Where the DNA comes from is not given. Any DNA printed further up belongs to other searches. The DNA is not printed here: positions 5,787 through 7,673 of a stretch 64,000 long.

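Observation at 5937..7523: XRE helix-turn-helix fused to an ADP-ribosylglycohydrolase domain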

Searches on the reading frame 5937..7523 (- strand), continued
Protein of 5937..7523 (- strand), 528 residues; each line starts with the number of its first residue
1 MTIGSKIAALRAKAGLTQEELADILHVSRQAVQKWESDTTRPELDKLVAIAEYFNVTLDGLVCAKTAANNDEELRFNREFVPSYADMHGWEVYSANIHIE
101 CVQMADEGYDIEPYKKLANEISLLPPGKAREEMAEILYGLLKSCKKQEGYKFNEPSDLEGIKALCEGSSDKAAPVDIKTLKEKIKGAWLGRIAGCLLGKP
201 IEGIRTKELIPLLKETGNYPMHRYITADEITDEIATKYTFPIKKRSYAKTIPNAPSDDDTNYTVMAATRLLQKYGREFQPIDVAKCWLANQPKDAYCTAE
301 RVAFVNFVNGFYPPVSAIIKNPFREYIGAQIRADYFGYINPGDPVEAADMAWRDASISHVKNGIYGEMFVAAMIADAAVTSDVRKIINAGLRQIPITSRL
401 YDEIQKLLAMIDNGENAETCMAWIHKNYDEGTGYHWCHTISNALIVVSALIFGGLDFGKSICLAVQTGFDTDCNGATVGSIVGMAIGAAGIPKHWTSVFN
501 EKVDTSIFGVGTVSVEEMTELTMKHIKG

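Call 60: search_dna_similar(query=window:5937-7523:-, collection=phages, mode=protein, max_rows=10)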
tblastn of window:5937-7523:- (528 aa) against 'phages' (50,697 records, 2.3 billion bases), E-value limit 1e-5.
Records with a match: 61; places in all: 61; records where one place covers at least 80% of the query: 0.
Best place of each record, by identity: <60% 61.
By first word of the organism name: Listeria 14; Bacteriophage 13; Clostridium 8; Bacillus 7; Staphylococcus 5; Clostridioides 5; Pseudomonas 3; Lactobacillus 3; Phage 1; Streptococcus 1; and 1 more.
By host as written in the record: - 18; Listeria monocytogenes 9; Staphylococcus aureus 4; Clostridioides difficile 3; Listeria monocytogenes ATCC 19115 2; Pseudomonas aeruginosa 2; Clostridium tetani ATCC 19406 2; Clostridium tetani ATCC 453 2; and 15 more.
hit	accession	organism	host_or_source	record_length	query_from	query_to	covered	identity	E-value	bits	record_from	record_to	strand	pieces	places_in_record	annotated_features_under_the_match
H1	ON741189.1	Bacillus phage vB_BceS_LY4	Bacillus cereus 367-H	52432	3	121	23%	30.6%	6e-10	68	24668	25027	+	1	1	immunity repressor protein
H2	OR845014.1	Staphylococcus phage SA 1306 Kay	Staphylococcus aureus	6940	1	87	16%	41.8%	2e-8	64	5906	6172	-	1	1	record has no annotation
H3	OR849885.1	Staphylococcus phage SA 1298 Kay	Staphylococcus aureus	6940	1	87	16%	41.8%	2e-8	64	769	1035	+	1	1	record has no annotation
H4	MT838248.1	Bacteriophage sp.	human fecal samples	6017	1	79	15%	41.8%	2e-8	64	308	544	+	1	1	record has no annotation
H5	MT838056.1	Bacteriophage sp.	human fecal samples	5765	5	82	15%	41.0%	9e-7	58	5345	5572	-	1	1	record has no annotation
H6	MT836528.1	Bacteriophage sp.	human fecal samples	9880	1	62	12%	51.6%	7e-11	71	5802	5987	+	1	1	record has no annotation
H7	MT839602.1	Bacteriophage sp.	human fecal samples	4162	1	62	12%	51.6%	8e-9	64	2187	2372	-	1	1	record has no annotation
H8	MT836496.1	Bacteriophage sp.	human fecal samples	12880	1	70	13%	44.3%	7e-7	58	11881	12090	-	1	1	record has no annotation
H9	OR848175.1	Listeria phage LM 4-14-1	Listeria monocytogenes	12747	1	71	13%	42.3%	2e-6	57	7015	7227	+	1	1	record has no annotation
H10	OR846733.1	Listeria phage LM 4-11-1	Listeria monocytogenes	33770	1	71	13%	42.3%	2e-6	57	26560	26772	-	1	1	record has no annotation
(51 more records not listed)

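Call 70: find_encoding_contigs(protein=P0142, flank=8000, max_places=6)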
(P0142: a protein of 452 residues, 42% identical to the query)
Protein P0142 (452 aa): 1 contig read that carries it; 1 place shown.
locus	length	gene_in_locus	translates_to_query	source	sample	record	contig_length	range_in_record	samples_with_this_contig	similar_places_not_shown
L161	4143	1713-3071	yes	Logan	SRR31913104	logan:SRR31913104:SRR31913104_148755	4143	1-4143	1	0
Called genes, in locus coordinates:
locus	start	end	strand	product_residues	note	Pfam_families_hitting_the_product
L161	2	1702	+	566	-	?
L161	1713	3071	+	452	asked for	PF03747:ADP_ribosyl_GH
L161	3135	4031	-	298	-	PF01073:3Beta_HSD, PF01370:Epimerase, PF04321:RmlD_sub_bind, PF16363:GDP_Man_Dehyd, PF02719:Polysacc_synt_2 (weak)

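Call 71: find_encoding_contigs(protein=P0133, flank=8000, max_places=4)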
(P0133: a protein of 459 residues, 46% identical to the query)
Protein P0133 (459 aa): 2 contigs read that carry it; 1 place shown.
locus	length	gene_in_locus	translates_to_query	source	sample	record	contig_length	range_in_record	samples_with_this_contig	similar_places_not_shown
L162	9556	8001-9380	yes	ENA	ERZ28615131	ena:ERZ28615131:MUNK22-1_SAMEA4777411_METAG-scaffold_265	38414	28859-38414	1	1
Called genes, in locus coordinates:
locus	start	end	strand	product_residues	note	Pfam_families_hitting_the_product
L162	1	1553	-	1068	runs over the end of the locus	PF02837:Glyco_hydro_2_N (weak), PF00703:Glyco_hydro_2, PF02836:Glyco_hydro_2_C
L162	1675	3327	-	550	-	PF06580:His_kinase, PF02518:HATPase_c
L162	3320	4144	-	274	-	PF00072:Response_reg, PF12833:HTH_18, PF00165:HTH_AraC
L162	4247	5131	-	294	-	PF00528:BPD_transp_1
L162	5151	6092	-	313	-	PF00528:BPD_transp_1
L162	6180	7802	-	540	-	PF01547:SBP_bac_1, PF13416:SBP_bac_8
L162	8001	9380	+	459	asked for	PF03747:ADP_ribosyl_GH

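Call 72: find_encoding_contigs(protein=P0147, flank=8000, max_places=4)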
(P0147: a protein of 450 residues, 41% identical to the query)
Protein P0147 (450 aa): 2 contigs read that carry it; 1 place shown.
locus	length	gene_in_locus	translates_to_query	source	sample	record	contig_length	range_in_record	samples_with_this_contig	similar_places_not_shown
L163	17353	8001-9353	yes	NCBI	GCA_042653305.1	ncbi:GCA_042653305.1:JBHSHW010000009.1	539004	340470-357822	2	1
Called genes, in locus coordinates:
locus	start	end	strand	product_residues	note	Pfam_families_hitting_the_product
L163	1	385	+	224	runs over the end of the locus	PF12831:FAD_oxidored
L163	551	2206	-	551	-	PF06580:His_kinase, PF02518:HATPase_c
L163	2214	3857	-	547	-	PF00072:Response_reg, PF17853:GGDEF_2 (faint), PF00165:HTH_AraC (weak), PF12833:HTH_18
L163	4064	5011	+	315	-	PF00528:BPD_transp_1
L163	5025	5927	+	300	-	PF00528:BPD_transp_1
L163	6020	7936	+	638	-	-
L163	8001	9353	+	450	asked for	PF03747:ADP_ribosyl_GH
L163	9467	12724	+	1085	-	PF21231:GH141_M, PF17829:GH115_C, PF00754:F5_F8_type_C, PF22633:F5_F8_type_C_2, PF00754:F5_F8_type_C, PF22633:F5_F8_type_C_2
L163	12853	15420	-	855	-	PF22842:Pel9A-like_beta_helix, PF21231:GH141_M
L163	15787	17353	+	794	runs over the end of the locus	PF00754:F5_F8_type_C (weak), PF22633:F5_F8_type_C_2 (weak), PF00754:F5_F8_type_C, PF22633:F5_F8_type_C_2 (weak), PF01738:DLH (weak), PF10142:PhoPQ_related (faint)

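Call 73: find_encoding_contigs(protein=P0160, flank=8000, max_places=4)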
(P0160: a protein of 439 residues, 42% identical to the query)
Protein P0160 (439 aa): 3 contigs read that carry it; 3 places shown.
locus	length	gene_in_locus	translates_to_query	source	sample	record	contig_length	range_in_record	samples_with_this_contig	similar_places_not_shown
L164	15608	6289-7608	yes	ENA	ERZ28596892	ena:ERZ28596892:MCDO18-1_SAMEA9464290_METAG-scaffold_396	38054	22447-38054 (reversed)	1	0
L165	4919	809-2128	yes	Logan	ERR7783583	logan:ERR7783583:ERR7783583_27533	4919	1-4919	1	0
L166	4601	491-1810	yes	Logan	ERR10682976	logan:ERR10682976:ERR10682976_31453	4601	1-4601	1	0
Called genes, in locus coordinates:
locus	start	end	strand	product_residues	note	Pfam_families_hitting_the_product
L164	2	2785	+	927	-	?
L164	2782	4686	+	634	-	PF16126:DUF4838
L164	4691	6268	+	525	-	PF02368:Big_2 (faint), PF21461:HL_N-beta (faint)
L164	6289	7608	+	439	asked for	PF03747:ADP_ribosyl_GH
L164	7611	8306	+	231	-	PF13263:PHP_C (weak)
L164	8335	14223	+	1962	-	PF02368:Big_2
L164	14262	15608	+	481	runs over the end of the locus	-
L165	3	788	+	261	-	?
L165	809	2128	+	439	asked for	PF03747:ADP_ribosyl_GH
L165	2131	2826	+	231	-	PF13263:PHP_C (weak)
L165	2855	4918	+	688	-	?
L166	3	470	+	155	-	?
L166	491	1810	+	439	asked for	PF03747:ADP_ribosyl_GH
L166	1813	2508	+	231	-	PF13263:PHP_C (weak)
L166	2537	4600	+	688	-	?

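Call 74: find_encoding_contigs(protein=P0186, flank=8000, max_places=4)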
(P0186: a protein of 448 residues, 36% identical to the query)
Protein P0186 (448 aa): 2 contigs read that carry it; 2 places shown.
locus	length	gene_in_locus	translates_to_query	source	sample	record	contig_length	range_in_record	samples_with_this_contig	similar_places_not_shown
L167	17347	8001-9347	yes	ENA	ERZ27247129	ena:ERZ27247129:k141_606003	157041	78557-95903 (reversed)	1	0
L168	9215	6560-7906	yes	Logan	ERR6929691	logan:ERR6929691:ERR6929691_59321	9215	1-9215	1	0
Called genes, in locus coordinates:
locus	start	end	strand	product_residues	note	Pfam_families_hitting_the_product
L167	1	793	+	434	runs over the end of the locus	PF13393:tRNA-synt_His, PF00152:tRNA-synt_2 (faint), PF00587:tRNA-synt_2b, PF03129:HGTP_anticodon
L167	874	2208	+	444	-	PF01336:tRNA_anti-codon, PF00152:tRNA-synt_2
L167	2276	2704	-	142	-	PF12670:DUF3792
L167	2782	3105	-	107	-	PF02699:YajC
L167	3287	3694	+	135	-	PF00392:GntR, PF13730:HTH_36 (weak)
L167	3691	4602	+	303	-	PF00005:ABC_tran, PF13304:AAA_21 (faint)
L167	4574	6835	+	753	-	-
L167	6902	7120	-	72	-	PF04070:DUF378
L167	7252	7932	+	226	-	PF04542:Sigma70_r2, PF04545:Sigma70_r4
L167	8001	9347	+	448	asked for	PF03747:ADP_ribosyl_GH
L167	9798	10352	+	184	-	PF05198:IF3_N, PF00707:IF3_C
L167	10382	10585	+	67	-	PF01632:Ribosomal_L35p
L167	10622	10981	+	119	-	PF00453:Ribosomal_L20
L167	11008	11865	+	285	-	PF22435:MRM3-like_sub_bind, PF00588:SpoU_methylase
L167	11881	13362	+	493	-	PF02481:DNA_processg_A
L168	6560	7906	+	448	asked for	PF03747:ADP_ribosyl_GH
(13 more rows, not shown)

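Call 76: search_protein_families(library=pfam, proteins=[P0221, P0223, P0257, P0262, P0265, P0211, P0208, P0218, P0260, P0250], max_evalue=0.001)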
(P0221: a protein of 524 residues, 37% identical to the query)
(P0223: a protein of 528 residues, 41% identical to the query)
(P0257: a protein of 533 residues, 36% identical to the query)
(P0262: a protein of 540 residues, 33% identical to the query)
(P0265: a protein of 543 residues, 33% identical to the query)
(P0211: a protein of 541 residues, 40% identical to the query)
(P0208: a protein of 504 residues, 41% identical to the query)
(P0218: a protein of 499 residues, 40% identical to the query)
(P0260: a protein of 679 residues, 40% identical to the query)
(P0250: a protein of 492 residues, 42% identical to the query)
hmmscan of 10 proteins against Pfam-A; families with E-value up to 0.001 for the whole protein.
P0221 (524 aa): 2 families
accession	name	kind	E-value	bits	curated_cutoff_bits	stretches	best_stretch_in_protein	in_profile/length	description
PF03747.19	ADP_ribosyl_GH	-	3.8e-49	168.3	26.2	1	176-478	1-286/287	ADP-ribosylglycohydrolase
PF00392.27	GntR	-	2.3e-15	56.4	27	1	13-69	5-61/64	Bacterial regulatory proteins, gntR family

P0223 (528 aa): 1 family
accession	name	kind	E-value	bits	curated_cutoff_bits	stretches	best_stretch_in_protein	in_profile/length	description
PF03747.19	ADP_ribosyl_GH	-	4.4e-46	158.3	26.2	1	185-492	1-286/287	ADP-ribosylglycohydrolase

P0257 (533 aa): 2 families
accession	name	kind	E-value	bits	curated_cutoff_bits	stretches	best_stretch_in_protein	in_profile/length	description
PF03747.19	ADP_ribosyl_GH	-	1.2e-45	156.9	26.2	1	181-485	1-287/287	ADP-ribosylglycohydrolase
PF00392.27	GntR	-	9.2e-18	64.1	27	1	13-72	5-64/64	Bacterial regulatory proteins, gntR family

P0262 (540 aa): 3 families
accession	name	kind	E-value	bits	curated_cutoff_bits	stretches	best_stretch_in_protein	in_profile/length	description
PF03747.19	ADP_ribosyl_GH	-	1.6e-50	172.8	26.2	1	182-483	1-285/287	ADP-ribosylglycohydrolase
PF00356.27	LacI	-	3.7e-15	55.9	27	1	9-54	1-46/46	Bacterial regulatory proteins, lacI family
PF00440.29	TetR_N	-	0.00016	21.8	24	0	3-24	12-33/47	Bacterial regulatory proteins, tetR family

P0265 (543 aa): 2 families
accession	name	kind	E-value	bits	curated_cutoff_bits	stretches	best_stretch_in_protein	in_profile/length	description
PF03747.19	ADP_ribosyl_GH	-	1.2e-38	133.9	26.2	1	182-491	1-287/287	ADP-ribosylglycohydrolase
PF00392.27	GntR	-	1.9e-17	63.1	27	1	12-72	4-64/64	Bacterial regulatory proteins, gntR family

P0211 (541 aa): 1 family
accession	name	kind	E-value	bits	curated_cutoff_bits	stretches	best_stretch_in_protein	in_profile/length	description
PF03747.19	ADP_ribosyl_GH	-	7e-50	170.7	26.2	1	99-395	1-286/287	ADP-ribosylglycohydrolase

P0208 (504 aa): 1 family
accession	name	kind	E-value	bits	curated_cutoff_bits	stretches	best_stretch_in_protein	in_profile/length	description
PF03747.19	ADP_ribosyl_GH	-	4.9e-44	151.6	26.2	1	107-413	1-286/287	ADP-ribosylglycohydrolase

P0218 (499 aa): 1 family
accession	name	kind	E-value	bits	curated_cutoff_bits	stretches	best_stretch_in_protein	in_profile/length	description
PF03747.19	ADP_ribosyl_GH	-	1.7e-48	166.2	26.2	1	132-443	2-287/287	ADP-ribosylglycohydrolase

P0260 (679 aa): 2 families
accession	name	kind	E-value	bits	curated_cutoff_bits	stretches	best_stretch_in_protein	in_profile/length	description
PF03747.19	ADP_ribosyl_GH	-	1.7e-47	162.9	26.2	1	33-342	1-287/287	ADP-ribosylglycohydrolase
PF00294.29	PfkB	-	1.1e-14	55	25.8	1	386-465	2-79/302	pfkB family carbohydrate kinase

P0250 (492 aa): 1 family
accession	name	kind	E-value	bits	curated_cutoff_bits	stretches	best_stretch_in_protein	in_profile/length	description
PF03747.19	ADP_ribosyl_GH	-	1.9e-43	149.6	26.2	1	72-460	1-287/287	ADP-ribosylglycohydrolase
